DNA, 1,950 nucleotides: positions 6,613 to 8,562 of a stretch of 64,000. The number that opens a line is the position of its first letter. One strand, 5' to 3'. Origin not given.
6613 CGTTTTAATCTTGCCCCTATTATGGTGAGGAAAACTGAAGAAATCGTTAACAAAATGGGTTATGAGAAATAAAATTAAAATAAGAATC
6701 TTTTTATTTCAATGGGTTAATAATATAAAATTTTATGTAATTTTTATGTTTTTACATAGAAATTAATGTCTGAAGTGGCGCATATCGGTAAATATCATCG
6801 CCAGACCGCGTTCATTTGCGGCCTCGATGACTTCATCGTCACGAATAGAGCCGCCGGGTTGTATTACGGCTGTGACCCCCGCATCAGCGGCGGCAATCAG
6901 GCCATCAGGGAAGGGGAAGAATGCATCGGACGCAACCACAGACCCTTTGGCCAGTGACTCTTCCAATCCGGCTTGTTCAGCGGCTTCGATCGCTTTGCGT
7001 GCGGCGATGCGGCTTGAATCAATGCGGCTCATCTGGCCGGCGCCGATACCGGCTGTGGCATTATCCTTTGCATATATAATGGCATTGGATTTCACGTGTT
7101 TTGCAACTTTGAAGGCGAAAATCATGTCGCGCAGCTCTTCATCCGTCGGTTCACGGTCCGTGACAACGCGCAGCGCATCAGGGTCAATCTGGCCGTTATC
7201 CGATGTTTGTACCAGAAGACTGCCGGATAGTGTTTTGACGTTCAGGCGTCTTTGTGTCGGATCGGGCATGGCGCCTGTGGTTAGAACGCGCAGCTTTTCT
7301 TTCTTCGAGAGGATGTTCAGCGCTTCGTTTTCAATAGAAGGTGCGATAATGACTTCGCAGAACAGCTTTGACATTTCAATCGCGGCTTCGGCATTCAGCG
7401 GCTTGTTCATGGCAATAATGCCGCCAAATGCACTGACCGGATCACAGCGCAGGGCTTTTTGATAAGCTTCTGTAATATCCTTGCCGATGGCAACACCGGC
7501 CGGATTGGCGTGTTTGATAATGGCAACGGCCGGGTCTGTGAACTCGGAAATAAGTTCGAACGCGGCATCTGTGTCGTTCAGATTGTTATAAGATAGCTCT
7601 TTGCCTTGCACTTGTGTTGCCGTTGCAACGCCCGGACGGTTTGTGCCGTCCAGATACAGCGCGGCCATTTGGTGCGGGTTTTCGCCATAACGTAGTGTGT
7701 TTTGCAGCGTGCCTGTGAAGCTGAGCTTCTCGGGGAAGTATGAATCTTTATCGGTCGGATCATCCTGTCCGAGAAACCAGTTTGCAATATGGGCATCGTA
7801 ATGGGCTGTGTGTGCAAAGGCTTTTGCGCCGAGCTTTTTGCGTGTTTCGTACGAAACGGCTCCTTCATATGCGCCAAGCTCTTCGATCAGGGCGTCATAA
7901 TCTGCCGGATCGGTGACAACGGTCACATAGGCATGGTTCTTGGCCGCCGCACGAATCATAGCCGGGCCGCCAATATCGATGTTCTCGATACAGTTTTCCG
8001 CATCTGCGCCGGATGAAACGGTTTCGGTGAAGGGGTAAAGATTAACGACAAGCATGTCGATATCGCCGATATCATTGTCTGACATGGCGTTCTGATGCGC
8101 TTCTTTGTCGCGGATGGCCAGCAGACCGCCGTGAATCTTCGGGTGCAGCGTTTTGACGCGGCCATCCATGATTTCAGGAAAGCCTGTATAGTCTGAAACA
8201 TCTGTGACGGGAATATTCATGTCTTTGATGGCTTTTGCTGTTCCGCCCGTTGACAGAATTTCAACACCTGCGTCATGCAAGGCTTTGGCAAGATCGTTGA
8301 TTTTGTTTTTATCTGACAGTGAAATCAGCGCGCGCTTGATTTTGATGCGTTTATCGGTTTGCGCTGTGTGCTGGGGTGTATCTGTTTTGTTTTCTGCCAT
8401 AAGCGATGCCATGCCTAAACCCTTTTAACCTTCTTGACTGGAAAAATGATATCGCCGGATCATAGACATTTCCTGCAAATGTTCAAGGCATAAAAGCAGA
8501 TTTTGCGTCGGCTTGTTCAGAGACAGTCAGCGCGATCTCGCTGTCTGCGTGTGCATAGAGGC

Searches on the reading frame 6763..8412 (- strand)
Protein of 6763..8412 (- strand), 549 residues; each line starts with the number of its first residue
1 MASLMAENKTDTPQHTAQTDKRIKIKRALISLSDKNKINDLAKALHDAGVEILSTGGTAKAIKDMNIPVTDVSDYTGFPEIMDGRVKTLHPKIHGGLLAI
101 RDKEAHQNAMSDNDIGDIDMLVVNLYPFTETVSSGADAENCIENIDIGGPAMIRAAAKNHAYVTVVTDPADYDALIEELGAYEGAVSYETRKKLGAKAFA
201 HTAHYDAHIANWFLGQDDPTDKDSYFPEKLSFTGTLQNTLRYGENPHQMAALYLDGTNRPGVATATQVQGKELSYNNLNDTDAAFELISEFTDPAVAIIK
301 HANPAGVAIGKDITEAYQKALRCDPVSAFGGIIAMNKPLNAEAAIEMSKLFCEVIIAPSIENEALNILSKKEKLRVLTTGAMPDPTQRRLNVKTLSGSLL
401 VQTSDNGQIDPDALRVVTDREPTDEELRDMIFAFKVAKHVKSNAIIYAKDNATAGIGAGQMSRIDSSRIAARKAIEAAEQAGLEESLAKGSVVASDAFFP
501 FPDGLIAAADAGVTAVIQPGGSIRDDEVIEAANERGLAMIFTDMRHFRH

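Call 8: search_protein_families(library=pfam, proteins=[window:6763-8412:-])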
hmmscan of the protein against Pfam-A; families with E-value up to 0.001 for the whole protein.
window:6763-8412:- (549 aa): 2 families
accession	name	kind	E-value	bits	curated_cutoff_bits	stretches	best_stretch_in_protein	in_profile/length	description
PF01808.24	AICARFT_IMPCHas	-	2.3e-126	421.9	25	1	156-473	1-311/311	AICARFT/IMPCHase bienzyme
PF02142.27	MGS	-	6.7e-24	84.3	24.1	1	39-150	3-93/94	MGS-like domain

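Call 66: find_homologous_proteins(query=window:6766-8412:-, max_evalue=1e-150)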
Query window:6766-8412:- (549 aa): 7994 proteins with E <= 1e-150 among 8000 candidates; the best 120 are listed.
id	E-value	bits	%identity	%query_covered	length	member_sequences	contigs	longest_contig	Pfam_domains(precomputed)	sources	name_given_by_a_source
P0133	0.0e+0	1210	100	100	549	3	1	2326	PF02142.28,PF01808.25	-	-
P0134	1.0e-277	940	80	96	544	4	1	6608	PF02142.28,PF01808.25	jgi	-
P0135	9.4e-239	811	68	99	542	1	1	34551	PF02142.28,PF01808.25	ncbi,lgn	-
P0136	9.8e-238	808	69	96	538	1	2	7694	PF02142.28,PF01808.25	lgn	-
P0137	1.1e-236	805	68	97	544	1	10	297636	PF02142.28,PF01808.25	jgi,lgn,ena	-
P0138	1.4e-236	804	68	97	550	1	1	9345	PF02142.28,PF01808.25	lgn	-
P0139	2.0e-236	804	67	100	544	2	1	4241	PF02142.28,PF01808.25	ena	-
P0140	2.8e-236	803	68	97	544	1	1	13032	PF02142.28,PF01808.25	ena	-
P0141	2.9e-236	803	68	96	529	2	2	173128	PF02142.28,PF01808.25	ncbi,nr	ncbi:MAG TPA: bifunctional phosphoribosylaminoimidazolecarboxamide formyltransferase/IMP cyclohydrol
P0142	4.3e-236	803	67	98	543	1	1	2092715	PF02142.28,PF01808.25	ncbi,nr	ncbi:MAG: bifunctional phosphoribosylaminoimidazolecarboxamide formyltransferase/IMP cyclohydrolase 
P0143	8.2e-236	802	69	99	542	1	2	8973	PF02142.28,PF01808.25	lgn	-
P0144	2.3e-235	800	67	98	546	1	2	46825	PF02142.28,PF01808.25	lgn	-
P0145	7.1e-235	799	67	97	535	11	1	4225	PF02142.28,PF01808.25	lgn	-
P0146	1.5e-234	798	67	99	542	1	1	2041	PF02142.28,PF01808.25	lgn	-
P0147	3.0e-234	797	67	99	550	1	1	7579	PF02142.28,PF01808.25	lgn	-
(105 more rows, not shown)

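Call 67: find_encoding_contigs(protein=P0134, flank=5000, max_places=4)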
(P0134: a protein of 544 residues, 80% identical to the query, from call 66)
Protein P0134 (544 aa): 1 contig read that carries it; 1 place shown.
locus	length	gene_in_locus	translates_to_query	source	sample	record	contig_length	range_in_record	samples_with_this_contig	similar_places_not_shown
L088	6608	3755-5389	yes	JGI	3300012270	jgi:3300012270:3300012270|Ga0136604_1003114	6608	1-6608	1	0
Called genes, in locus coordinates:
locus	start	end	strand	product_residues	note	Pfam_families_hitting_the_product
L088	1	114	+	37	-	?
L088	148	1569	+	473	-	PF02878:PGM_PMM_I, PF02879:PGM_PMM_II, PF02880:PGM_PMM_III, PF00408:PGM_PMM_IV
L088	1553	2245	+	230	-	PF10090:HPTransfase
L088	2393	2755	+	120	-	PF00072:Response_reg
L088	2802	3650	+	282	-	PF03705:CheR_N, PF01739:CheR, PF08241:Methyltransf_11 (faint), PF08242:Methyltransf_12 (faint), PF13649:Methyltransf_25 (faint)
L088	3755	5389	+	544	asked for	PF02142:MGS, PF01808:AICARFT_IMPCHas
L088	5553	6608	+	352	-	?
